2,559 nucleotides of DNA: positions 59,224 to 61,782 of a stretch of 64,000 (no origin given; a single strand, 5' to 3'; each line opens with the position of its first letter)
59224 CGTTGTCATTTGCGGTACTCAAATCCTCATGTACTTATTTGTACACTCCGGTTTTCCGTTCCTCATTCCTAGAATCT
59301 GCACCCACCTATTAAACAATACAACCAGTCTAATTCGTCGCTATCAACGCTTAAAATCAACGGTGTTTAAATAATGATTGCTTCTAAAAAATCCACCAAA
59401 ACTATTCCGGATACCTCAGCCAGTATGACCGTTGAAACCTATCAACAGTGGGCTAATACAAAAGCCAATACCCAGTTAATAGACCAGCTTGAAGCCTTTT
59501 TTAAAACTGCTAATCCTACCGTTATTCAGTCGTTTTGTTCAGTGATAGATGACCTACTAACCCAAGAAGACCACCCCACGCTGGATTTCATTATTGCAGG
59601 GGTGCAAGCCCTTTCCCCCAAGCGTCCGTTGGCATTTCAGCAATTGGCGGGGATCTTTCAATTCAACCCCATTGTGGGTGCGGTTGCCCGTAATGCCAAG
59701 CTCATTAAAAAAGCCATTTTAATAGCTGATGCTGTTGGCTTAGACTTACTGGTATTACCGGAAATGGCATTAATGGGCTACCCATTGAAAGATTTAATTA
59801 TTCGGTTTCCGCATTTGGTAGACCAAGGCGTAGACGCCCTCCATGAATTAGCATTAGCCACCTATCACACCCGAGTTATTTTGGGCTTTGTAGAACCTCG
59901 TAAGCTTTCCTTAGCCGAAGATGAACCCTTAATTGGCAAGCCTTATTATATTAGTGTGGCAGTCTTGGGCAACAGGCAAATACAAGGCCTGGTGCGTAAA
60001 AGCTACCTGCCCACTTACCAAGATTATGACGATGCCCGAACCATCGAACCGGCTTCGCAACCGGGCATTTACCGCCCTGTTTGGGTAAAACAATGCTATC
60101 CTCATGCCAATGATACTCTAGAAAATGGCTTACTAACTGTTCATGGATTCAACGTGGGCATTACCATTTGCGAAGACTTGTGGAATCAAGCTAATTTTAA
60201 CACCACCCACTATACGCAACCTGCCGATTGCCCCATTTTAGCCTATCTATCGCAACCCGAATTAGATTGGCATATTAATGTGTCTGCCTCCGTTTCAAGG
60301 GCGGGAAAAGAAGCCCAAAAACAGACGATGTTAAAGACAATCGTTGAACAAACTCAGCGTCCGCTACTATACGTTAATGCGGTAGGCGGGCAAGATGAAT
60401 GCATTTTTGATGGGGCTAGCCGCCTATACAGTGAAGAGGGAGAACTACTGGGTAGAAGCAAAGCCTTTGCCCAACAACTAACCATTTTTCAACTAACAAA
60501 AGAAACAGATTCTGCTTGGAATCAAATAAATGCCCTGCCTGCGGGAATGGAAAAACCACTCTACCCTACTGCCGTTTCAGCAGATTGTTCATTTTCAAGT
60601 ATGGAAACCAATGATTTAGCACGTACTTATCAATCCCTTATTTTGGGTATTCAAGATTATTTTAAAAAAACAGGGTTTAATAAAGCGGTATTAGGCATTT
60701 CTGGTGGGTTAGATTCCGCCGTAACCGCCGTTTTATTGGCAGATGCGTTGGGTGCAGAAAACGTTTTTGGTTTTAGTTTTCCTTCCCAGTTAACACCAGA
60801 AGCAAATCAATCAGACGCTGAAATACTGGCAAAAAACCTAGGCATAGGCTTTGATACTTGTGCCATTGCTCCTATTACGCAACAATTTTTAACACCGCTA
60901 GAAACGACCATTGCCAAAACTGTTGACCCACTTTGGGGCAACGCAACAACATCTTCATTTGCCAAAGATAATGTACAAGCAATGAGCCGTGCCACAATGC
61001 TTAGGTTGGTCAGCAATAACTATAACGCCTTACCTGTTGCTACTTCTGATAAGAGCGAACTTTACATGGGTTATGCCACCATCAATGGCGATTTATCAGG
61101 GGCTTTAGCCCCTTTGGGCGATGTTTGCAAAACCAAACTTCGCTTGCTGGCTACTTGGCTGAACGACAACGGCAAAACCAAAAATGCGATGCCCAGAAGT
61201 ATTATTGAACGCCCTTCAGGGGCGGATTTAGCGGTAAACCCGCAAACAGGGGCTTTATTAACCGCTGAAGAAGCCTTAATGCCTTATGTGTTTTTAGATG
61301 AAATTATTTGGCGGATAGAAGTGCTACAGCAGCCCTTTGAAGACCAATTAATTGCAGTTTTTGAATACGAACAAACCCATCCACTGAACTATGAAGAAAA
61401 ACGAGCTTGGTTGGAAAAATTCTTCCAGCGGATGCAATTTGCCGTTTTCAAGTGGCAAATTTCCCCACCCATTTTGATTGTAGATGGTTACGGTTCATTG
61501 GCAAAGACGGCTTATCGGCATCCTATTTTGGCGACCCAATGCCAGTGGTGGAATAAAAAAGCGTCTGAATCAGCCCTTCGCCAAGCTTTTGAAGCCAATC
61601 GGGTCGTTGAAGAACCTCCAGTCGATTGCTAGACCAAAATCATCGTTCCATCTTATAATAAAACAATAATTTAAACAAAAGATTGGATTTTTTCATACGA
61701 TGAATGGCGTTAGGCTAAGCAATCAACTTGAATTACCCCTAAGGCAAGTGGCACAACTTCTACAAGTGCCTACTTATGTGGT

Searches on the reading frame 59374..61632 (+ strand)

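Call 65: search_protein_families(library=pfam, proteins=[window:59374-61632:+], max_evalue=0.01)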
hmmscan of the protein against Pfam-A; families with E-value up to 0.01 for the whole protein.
window:59374-61632:+ (752 aa): 2 families
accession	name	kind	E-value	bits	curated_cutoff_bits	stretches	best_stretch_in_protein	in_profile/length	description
PF02540.23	NAD_synthase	-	3.8e-44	151.1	21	1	420-653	3-210/242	NAD synthase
PF00795.27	CN_hydrolase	-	5.6e-13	49.2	23.2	1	92-381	2-253/256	Carbon-nitrogen hydrolase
